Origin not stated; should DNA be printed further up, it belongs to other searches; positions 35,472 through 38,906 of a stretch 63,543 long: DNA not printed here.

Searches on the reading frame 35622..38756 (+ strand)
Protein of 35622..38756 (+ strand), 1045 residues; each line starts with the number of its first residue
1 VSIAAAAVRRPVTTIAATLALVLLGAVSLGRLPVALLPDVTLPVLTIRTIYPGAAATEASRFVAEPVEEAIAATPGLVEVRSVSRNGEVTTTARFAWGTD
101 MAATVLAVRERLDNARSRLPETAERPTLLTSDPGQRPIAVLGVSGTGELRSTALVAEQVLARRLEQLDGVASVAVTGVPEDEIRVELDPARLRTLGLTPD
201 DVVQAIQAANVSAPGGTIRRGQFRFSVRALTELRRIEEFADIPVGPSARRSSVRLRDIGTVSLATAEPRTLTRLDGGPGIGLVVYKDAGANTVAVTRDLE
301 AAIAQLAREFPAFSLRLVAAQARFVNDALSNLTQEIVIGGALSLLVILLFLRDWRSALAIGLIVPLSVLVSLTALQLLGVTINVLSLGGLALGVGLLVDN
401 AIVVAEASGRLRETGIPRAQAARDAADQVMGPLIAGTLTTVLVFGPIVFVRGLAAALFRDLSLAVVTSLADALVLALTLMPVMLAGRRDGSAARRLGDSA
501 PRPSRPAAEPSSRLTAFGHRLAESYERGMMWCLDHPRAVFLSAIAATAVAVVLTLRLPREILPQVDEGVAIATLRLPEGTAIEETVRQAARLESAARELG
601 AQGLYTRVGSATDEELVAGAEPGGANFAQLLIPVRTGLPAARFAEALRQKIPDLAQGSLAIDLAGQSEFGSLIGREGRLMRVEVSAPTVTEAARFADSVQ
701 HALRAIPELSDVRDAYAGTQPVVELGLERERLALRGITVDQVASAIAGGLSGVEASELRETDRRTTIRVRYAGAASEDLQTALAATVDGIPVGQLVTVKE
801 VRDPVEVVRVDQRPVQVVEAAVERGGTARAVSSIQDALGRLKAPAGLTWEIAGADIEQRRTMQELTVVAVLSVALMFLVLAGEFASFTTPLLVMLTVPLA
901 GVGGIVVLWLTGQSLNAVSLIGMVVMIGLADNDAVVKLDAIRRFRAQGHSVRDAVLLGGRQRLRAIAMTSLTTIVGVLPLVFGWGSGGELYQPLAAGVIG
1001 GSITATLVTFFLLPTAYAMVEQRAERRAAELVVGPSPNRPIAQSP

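Call 36: find_homologous_proteins(query=window:35622-38756:+, max_evalue=1e-50)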
Query seq(1045 aa) (1045 aa): 3470 proteins with E <= 1e-50 among 8000 candidates; the best 120 are listed.
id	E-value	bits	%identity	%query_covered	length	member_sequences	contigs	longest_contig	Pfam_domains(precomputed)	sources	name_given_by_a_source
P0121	0.0e+0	2142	100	100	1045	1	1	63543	PF00873.26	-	-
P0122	0.0e+0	2081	98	100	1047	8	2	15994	PF00873.26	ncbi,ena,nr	ncbi:MAG: efflux RND transporter permease subunit [Gemmatimonadetes bacterium]|nr:efflux RND transpo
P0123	0.0e+0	2030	95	100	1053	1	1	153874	PF00873.26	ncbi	-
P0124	0.0e+0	2023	95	100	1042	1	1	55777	PF00873.26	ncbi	-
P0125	0.0e+0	1826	86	100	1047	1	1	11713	PF00873.26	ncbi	-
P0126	0.0e+0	1811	88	99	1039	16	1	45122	PF00873.26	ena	-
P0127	0.0e+0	1802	87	100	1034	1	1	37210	PF00873.26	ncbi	-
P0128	0.0e+0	1701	79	100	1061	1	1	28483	PF00873.26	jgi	jgi:HAE1 family hydrophobic/amphiphilic exporter-1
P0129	0.0e+0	1669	79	98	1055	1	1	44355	PF00873.26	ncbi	-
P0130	0.0e+0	1669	80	98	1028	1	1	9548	PF00873.26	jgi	jgi:HAE1 family hydrophobic/amphiphilic exporter-1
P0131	0.0e+0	1669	78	99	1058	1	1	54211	PF00873.26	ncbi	-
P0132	0.0e+0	1667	79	98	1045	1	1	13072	PF00873.26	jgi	jgi:HAE1 family hydrophobic/amphiphilic exporter-1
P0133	0.0e+0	1667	79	98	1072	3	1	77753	PF00873.26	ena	-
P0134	0.0e+0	1666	78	100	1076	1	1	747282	PF00873.26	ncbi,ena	-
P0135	0.0e+0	1665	79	98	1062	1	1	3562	PF00873.26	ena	-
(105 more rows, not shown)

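Call 53: find_encoding_contigs(protein=P0123, flank=10000, max_places=1)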
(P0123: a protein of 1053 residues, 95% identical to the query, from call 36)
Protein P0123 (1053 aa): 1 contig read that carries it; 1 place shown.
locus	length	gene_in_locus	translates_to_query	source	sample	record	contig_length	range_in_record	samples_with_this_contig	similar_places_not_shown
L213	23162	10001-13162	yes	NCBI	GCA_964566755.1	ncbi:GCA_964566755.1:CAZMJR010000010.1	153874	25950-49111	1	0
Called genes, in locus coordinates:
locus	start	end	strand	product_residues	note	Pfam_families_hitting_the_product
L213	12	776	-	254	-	-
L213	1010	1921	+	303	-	-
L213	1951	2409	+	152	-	-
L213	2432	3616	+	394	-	-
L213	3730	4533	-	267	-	-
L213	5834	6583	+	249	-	-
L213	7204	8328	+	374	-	PF01436:NHL (faint), PF17170:DUF5128 (weak)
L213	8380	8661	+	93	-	-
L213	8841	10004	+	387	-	PF25919:BSH_CusB (faint), PF00364:Biotin_lipoyl (faint), PF25917:BSH_RND, PF25973:BSH_CzcB, PF25989:YknX_C (faint), PF25954:Beta-barrel_RND_2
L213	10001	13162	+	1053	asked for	PF00873:ACR_tran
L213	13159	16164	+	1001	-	PF00873:ACR_tran, PF02355:SecD_SecF_C (faint)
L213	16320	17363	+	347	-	-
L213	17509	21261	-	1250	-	PF13620:CarboxypepD_reg (faint), PF28492:Beta_helix_4, PF13715:CarbopepD_reg_2 (faint)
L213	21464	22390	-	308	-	-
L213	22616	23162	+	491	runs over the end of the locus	PF02321:OEP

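Call 54: find_encoding_contigs(protein=P0124, flank=10000, max_places=1)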
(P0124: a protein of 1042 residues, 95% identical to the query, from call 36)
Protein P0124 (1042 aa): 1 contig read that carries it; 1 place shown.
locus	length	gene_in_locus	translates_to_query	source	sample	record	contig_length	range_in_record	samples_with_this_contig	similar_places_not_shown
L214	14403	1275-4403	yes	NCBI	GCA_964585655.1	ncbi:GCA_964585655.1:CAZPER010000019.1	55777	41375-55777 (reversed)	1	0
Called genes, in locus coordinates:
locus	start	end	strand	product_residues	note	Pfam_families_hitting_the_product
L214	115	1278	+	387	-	PF25919:BSH_CusB (faint), PF00364:Biotin_lipoyl (faint), PF25917:BSH_RND, PF25973:BSH_CzcB, PF25989:YknX_C (faint), PF25954:Beta-barrel_RND_2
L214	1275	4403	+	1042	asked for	PF00873:ACR_tran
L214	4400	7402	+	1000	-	PF00873:ACR_tran, PF02355:SecD_SecF_C (faint)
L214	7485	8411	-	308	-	-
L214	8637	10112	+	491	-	PF02321:OEP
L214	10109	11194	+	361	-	PF25917:BSH_RND, PF25973:BSH_CzcB, PF25919:BSH_CusB (weak), PF25876:HH_MFP_RND (weak), PF25944:Beta-barrel_RND, PF25967:RND-MFP_C, PF25989:YknX_C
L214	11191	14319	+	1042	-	PF00873:ACR_tran, PF03176:MMPL (weak)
